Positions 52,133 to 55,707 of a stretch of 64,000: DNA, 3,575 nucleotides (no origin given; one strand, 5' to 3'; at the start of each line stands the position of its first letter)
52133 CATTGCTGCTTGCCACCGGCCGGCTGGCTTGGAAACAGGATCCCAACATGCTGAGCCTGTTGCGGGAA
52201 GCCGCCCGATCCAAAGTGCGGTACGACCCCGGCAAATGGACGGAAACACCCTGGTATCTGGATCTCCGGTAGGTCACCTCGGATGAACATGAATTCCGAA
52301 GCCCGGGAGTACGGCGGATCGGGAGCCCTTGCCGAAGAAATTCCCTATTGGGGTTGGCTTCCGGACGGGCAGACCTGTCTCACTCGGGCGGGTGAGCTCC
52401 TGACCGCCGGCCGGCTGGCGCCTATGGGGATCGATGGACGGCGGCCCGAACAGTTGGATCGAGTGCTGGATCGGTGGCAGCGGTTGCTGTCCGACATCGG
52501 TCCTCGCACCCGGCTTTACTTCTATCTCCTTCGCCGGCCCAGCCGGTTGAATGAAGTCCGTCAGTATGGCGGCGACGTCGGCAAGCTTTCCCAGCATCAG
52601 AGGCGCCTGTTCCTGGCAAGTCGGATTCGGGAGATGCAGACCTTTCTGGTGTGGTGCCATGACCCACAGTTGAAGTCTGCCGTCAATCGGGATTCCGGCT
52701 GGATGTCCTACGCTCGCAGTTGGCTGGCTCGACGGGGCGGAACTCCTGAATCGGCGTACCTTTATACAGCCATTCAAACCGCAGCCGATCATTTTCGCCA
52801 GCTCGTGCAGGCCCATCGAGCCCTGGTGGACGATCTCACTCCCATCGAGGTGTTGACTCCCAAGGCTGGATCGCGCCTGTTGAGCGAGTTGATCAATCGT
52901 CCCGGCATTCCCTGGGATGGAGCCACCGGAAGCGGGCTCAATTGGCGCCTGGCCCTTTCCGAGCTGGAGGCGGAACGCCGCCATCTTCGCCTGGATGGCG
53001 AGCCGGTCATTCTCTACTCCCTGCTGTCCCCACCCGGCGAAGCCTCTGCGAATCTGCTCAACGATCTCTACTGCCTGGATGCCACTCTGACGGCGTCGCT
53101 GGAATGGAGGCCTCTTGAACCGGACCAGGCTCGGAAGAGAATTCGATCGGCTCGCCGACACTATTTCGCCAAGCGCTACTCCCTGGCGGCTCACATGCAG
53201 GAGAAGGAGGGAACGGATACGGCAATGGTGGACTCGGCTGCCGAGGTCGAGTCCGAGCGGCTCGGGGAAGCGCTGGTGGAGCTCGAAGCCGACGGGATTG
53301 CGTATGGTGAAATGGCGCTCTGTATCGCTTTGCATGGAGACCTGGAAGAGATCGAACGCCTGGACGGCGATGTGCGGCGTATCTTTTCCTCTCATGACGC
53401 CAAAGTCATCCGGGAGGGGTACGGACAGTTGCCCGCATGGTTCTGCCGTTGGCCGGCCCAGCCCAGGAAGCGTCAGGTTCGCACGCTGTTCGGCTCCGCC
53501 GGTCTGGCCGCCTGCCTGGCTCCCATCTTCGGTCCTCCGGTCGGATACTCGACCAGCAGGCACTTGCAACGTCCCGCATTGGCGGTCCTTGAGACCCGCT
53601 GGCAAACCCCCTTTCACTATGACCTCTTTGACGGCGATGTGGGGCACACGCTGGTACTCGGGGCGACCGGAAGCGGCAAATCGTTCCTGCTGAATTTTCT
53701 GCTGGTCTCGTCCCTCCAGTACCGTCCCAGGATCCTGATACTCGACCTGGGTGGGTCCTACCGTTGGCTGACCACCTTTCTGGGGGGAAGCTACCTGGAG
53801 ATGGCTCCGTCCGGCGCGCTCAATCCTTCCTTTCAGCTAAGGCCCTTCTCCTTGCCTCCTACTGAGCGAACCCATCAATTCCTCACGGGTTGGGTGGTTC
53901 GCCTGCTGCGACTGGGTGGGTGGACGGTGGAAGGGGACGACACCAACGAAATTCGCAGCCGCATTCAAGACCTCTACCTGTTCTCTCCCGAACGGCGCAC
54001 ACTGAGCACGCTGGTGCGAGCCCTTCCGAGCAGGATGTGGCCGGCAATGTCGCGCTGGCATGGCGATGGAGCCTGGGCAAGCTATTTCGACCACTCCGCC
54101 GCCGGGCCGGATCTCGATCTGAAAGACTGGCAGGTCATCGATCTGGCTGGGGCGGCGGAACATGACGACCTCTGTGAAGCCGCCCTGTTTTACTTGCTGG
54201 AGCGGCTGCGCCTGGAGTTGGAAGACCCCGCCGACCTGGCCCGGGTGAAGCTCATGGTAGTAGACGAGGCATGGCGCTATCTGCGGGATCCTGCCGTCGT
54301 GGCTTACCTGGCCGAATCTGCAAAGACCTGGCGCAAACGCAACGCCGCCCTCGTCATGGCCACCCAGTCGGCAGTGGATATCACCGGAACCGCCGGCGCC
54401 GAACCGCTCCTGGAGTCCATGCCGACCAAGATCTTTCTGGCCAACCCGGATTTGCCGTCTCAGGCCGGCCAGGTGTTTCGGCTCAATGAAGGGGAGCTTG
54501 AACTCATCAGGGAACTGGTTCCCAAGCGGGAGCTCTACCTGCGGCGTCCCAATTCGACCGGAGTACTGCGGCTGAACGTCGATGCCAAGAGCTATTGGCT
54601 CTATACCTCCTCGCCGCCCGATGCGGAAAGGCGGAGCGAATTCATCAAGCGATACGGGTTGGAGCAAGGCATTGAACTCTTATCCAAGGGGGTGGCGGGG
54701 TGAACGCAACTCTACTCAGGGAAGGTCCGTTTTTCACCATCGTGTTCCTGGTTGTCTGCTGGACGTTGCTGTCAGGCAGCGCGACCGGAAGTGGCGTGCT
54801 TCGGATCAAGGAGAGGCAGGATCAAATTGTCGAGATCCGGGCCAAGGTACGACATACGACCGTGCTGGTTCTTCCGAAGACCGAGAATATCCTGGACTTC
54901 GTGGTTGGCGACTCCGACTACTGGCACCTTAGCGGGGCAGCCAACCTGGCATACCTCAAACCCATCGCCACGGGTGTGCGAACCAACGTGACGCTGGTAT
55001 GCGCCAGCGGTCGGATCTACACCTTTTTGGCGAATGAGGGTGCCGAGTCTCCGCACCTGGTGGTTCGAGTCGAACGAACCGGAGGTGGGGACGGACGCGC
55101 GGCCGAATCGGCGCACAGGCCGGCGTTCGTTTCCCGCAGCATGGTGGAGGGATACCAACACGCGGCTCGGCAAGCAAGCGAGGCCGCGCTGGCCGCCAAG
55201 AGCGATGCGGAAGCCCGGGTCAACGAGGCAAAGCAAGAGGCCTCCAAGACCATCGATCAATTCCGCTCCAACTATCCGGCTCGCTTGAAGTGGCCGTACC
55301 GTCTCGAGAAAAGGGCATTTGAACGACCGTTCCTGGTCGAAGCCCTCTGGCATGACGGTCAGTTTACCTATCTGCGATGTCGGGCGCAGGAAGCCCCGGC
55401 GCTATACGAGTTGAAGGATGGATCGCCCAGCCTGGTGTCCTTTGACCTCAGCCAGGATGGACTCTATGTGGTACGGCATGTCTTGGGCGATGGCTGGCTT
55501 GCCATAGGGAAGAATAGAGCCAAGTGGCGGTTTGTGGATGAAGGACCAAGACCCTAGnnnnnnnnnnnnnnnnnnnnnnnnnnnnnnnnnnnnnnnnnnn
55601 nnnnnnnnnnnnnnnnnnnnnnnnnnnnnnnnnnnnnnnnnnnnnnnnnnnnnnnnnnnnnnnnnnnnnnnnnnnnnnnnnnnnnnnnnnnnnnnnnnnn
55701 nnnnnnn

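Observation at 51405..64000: Lower-GC VirB/Trb type IV secretion operon with non-canonical gene order, no relaxase or coupling protein, followed by a giant Ig-repeat surface protein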

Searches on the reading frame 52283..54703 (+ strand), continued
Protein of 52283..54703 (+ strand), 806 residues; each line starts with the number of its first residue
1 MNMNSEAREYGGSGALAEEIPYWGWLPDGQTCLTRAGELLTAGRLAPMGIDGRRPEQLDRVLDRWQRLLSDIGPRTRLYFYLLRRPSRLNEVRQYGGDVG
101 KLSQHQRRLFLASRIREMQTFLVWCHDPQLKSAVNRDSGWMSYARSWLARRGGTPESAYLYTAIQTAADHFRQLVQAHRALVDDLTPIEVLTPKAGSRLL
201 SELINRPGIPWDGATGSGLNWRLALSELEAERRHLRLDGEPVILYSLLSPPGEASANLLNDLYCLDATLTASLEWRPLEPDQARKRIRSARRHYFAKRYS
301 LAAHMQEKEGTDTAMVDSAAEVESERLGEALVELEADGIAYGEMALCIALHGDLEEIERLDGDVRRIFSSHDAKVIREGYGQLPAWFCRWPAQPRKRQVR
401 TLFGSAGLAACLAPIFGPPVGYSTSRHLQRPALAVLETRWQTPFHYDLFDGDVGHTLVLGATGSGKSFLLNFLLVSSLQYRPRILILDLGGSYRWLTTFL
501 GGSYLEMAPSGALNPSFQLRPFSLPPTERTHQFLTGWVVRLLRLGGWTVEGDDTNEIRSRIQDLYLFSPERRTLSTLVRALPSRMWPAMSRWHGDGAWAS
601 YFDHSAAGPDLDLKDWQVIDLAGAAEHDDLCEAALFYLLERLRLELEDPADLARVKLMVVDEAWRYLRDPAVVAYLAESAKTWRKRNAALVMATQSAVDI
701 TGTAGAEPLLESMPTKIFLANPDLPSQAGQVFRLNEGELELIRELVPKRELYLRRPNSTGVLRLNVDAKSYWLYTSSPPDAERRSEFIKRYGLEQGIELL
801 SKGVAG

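Call 40: get_annotated_region(hit=H1, flank=7000)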
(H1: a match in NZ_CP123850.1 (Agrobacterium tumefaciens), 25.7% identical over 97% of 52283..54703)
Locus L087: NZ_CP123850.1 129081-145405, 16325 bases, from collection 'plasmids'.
description: Agrobacterium tumefaciens strain H25/79 plasmid pAtH25_79b, complete sequence
organism: Agrobacterium tumefaciens (NCBI taxid 358)
taxonomy: Bacteria; Pseudomonadota; Alphaproteobacteria; Hyphomicrobiales; Rhizobiaceae; Agrobacterium; Agrobacterium tumefaciens
host: -; source: Rose,cell culture; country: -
typing (MOB-suite, as given by PLSDB): non-mobilizable; replicon rep_cluster_440; mating-pair formation MPF_T
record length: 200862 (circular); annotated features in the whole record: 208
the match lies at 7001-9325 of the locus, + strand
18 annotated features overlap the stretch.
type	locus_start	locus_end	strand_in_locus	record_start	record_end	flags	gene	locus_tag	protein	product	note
CDS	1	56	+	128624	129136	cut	-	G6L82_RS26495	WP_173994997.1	S26 family signal peptidase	GO:0006465 - signal peptide processing [Evidence IEA]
CDS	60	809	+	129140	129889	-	-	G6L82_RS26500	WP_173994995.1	lytic transglycosylase domain-containing protein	-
CDS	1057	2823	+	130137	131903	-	-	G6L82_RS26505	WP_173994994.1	DUF3363 domain-containing protein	-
CDS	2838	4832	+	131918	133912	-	-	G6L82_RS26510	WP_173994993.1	conjugal transfer protein TraG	-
CDS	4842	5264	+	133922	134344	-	-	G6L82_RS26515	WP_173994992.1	CopG family transcriptional regulator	-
CDS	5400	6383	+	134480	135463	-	trbB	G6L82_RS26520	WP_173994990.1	P-type conjugative transfer ATPase TrbB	-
CDS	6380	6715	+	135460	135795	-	-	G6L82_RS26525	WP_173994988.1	TrbC/VirB2 family protein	-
CDS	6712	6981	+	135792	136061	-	-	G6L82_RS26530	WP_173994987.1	VirB3 family type IV secretion system protein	-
CDS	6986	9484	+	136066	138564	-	trbE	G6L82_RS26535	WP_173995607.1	conjugal transfer protein TrbE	-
CDS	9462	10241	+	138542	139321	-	trbJ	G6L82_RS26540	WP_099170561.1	P-type conjugative transfer protein TrbJ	GO:0009291 - unidirectional conjugation [Evidence IEA]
CDS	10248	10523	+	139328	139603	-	trbK-alt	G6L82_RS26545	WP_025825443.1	putative entry exclusion protein TrbK-alt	GO:0009292 - horizontal gene transfer [Evidence IEA]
CDS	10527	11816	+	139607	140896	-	trbL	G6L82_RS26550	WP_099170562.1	P-type conjugative transfer protein TrbL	GO:0009291 - unidirectional conjugation [Evidence IEA]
CDS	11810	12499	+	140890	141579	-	trbF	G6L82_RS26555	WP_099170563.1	conjugal transfer protein TrbF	-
CDS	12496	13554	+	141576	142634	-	trbG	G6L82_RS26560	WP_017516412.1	P-type conjugative transfer protein TrbG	GO:0009291 - unidirectional conjugation [Evidence IEA]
CDS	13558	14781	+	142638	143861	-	-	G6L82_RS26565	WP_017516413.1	TrbI/VirB10 family protein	-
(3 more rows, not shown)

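Call 41: get_annotated_region(hit=H11, flank=9000)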
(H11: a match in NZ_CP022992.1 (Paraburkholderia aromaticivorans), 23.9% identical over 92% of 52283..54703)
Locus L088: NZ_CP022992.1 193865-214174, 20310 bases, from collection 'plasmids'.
description: Paraburkholderia aromaticivorans strain BN5 plasmid pBN2, complete sequence
organism: Paraburkholderia aromaticivorans (NCBI taxid 2026199)
taxonomy: Bacteria; Pseudomonadota; Betaproteobacteria; Burkholderiales; Burkholderiaceae; Paraburkholderia; Paraburkholderia aromaticivorans
host: -; source: -; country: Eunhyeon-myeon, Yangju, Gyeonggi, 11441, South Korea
typing (MOB-suite, as given by PLSDB): non-mobilizable; mating-pair formation MPF_T
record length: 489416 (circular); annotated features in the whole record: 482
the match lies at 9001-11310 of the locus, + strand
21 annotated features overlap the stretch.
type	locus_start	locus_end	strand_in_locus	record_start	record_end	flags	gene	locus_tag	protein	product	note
CDS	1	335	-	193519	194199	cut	-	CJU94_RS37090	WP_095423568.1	helix-turn-helix transcriptional regulator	-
CDS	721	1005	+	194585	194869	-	-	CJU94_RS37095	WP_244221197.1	hypothetical protein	-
CDS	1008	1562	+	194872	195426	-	-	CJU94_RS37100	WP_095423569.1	FlhC family transcriptional regulator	GO:0045893 - positive regulation of DNA-templated transcription [Evidence IEA]; GO:1902208 - regulation of ...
CDS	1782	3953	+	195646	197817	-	mobH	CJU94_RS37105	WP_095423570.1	MobH family relaxase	-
CDS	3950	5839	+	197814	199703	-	traD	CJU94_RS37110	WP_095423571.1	conjugative transfer system coupling protein TraD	GO:0015074 - DNA integration [Evidence IEA]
CDS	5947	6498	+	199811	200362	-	-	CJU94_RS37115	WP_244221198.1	hypothetical protein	-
CDS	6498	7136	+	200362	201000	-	-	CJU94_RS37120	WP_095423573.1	DUF4400 domain-containing protein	-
CDS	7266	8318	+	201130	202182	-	-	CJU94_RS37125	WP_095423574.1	ATPase, T2SS/T4P/T4SS family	-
CDS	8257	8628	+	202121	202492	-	-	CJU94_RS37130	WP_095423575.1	TrbC/VirB2 family protein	-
CDS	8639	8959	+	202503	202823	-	-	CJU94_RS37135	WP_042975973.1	VirB3 family type IV secretion system protein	-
CDS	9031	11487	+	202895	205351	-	-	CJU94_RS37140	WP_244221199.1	type IV secretion system protein VirB4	-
CDS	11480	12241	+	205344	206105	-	-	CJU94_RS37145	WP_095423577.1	conjugal transfer protein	-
CDS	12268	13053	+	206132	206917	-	-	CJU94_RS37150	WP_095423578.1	conjugal transfer protein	-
CDS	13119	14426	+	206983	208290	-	-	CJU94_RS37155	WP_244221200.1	type IV secretion system protein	GO:0030255 - protein secretion by the type IV secretion system [Evidence IEA]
CDS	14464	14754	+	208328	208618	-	-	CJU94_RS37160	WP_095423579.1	hypothetical protein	-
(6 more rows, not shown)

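Call 52: find_encoding_contigs(protein=P0008, flank=10000, max_places=1)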
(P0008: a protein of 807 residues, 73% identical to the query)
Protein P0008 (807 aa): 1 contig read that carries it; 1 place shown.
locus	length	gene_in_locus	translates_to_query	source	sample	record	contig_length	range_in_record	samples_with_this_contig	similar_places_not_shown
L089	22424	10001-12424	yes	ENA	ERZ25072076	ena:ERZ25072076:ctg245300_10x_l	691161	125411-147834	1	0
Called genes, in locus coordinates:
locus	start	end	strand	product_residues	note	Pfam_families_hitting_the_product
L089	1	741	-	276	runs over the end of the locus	-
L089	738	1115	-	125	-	PF01695:IstB_IS21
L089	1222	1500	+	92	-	PF01527:HTH_Tnp_1, PF13384:HTH_23 (weak), PF13518:HTH_28 (faint), PF13551:HTH_29 (faint)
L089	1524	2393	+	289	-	PF13276:HTH_21, PF00665:rve, PF13683:rve_3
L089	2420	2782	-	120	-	-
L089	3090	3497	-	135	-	PF01850:PIN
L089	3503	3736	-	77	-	PF04014:MazE_antitoxin (weak)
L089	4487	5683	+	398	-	-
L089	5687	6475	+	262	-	-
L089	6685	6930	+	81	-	PF05930:Phage_AlpA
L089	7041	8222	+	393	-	PF01807:Zn_ribbon_DnaG (weak)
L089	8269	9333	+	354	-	PF13481:AAA_25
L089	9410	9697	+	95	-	PF04956:TrbC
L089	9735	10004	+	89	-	PF05101:VirB3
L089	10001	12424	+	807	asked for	PF01580:FtsK_SpoIIIE (weak), PF10412:TrwB_AAD_bind (faint), PF12846:AAA_10 (faint), PF19044:P-loop_TraG, PF01935:DUF87 (weak)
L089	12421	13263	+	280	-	PF03524:CagX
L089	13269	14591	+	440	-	PF03743:TrbI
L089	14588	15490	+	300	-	-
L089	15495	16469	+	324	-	PF04610:TrbL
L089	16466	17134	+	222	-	PF04335:VirB8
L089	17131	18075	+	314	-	-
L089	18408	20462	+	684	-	PF10412:TrwB_AAD_bind (weak), PF12696:TraG-D_C (weak)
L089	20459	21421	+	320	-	PF00437:T2SSE, PF27713:UCP018868, PF13191:AAA_16 (weak), PF13555:AAA_29 (faint)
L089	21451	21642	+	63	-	-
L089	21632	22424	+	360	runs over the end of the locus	PF08401:ArdcN, PF18818:MPTase-PolyVal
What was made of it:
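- The closest outgroup found (73% VirB4 identity, L089) also carries T4CP, ArdC, AlpA, a primase-like gene and IS elements: call 52.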

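Call 53: find_encoding_contigs(protein=P0007, flank=10000, max_places=2)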
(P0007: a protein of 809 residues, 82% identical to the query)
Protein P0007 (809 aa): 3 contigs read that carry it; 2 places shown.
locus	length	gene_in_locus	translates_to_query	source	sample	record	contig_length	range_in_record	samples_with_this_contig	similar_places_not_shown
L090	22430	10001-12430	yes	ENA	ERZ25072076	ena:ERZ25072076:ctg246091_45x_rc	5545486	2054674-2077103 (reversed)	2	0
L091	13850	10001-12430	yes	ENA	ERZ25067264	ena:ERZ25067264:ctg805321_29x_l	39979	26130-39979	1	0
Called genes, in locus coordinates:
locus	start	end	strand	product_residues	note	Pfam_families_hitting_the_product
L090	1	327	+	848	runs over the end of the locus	PF07635:PSCyt1, PF07583:PSCyt2, PF07587:PSD1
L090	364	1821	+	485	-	PF07394:DUF1501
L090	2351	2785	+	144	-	-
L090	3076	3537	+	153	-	-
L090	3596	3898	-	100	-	PF01609:DDE_Tnp_1 (faint), PF13586:DDE_Tnp_1_2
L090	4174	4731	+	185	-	-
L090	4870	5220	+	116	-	PF09722:Xre_MbcA_ParS_C (weak)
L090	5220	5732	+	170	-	PF08808:RES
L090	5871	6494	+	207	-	-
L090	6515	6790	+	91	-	-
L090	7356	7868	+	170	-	PF03190:Thioredox_DsbH, PF13899:Thioredoxin_7, PF13098:Thioredoxin_2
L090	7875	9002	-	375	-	PF02012:BNR (faint), PF13088:BNR_2 (weak)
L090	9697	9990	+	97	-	PF05101:VirB3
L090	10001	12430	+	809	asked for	PF27097:VirB4_TrbE_N (weak), PF01580:FtsK_SpoIIIE (weak), PF01935:DUF87, PF10412:TrwB_AAD_bind (faint), PF12846:AAA_10 (faint), PF19044:P-loop_TraG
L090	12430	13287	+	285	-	PF03524:CagX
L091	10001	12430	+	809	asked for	PF27097:VirB4_TrbE_N (weak), PF01580:FtsK_SpoIIIE (weak), PF01935:DUF87, PF10412:TrwB_AAD_bind (faint), PF12846:AAA_10 (faint), PF19044:P-loop_TraG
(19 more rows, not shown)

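Call 86: search_solved_structures(query=A3, max_evalue=1)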
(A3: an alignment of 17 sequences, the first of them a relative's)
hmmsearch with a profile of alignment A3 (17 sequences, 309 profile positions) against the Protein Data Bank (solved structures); distinct sequences matched with E-value up to 1: 2.
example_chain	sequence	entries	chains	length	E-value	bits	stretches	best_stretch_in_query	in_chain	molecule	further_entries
5khl_B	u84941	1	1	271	0.12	14.8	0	201-262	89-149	Hemin ABC transporter, periplasmic hemin-binding protein HutB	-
8xzv_H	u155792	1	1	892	0.31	13.5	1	155-262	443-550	pTAC3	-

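Call 87: search_solved_structures(query=A4, max_evalue=1)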
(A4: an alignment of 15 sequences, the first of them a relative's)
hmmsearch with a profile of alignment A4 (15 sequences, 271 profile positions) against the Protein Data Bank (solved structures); distinct sequences matched with E-value up to 1: 2.
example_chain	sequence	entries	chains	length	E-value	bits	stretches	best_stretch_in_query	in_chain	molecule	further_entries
2dl3_A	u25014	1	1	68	0.75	12.2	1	194-230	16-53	Sorbin and SH3 domain-containing protein 1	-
4lnp_A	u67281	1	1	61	0.94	11.8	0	197-230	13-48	Sorbin and SH3 domain-containing protein 1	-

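Call 88: search_protein_families(library=pfam, alignment_id=A4, max_evalue=0.1)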
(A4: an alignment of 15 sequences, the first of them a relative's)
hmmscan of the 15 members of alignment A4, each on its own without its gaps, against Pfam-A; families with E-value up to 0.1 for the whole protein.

A. member 1, L011:8149-9054:+ (302 aa): 1 family
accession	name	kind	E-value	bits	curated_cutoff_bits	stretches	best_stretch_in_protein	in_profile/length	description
PF12802.13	MarR_2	-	0.0047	17.5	27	0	139-167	24-52/61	MarR family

B. families by the number of members that match (of 15 scanned): 6 families
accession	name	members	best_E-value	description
PF13814.12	Replic_Relax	2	1.9e-05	Replication-relaxation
PF12802.13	MarR_2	1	0.0047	MarR family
PF12215.14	Glyco_hydr_116N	1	0.017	beta-glucosidase 2, glycosyl-hydrolase family 116 N-term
PF25449.1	CCDC174_GRSR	1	0.044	CCDC174 alpha/beta GRSR domain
PF22523.1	DUF6999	1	0.064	Family of unknown function (DUF6999)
PF04566.18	RNA_pol_Rpb2_4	1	0.088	RNA polymerase Rpb2, domain 4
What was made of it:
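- Closest known: T4CP-bearing element family in sponge and coral MAGs. Different: Most also carry ArdC, a 302-aa gene (weakly Replic_Relax-like; call 88) and a 106-aa gene close to virB2.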

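Call 89: search_protein_families(library=pfam, alignment_id=A3, max_evalue=0.1)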
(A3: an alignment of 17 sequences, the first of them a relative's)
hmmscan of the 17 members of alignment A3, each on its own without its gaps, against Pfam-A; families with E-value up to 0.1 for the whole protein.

A. member 1, L011:17353-18345:+ (331 aa): 0 families

B. families by the number of members that match (of 17 scanned): 3 families
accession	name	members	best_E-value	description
PF13479.12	AAA_24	1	0.029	AAA domain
PF02630.20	SCO1-SenC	1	0.094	SCO1/SenC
PF18030.7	Rimk_N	1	0.099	RimK PreATP-grasp domain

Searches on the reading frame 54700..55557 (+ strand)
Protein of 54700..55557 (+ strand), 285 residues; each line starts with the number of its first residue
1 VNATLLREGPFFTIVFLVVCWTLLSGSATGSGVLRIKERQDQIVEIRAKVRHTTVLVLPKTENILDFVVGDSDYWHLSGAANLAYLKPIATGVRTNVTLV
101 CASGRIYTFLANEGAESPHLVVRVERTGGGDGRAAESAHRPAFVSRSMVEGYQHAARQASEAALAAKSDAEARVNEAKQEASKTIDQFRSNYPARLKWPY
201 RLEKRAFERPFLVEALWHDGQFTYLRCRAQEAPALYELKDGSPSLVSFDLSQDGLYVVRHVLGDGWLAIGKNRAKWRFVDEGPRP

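Call 3: search_protein_families(library=pfam, proteins=[window:54700-55557:+], max_evalue=0.01)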
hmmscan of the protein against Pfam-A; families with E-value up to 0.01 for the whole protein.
window:54700-55557:+ (285 aa): 2 families
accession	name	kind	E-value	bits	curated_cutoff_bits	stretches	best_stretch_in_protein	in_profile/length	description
PF03524.21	CagX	-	2.1e-24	86.9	34.2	1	40-273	10-192/198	Conjugal transfer protein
PF03179.20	V-ATPase_G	-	0.002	19.1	28.6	1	155-192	12-49/105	Vacuolar (H+)-ATPase G subunit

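Call 7: search_protein_families(library=ncbifam, proteins=[window:54700-55557:+], max_evalue=0.01)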
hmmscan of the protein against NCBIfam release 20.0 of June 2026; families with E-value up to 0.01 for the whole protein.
window:54700-55557:+ (285 aa): 3 families
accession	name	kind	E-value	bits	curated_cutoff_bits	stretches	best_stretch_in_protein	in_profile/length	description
TIGR02781.1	VirB9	equivalog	3.9e-17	62.7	217.7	1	39-261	36-228/248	P-type conjugative transfer protein VirB9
TIGR03780.1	Bac_Flav_CT_N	equivalog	9.4e-05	21.6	164.1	1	16-226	8-186/285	conjugative transposon protein TraN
TIGR02775.1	TrbG_Ti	equivalog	0.0067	15.9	180.85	0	42-109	10-84/206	P-type conjugative transfer protein TrbG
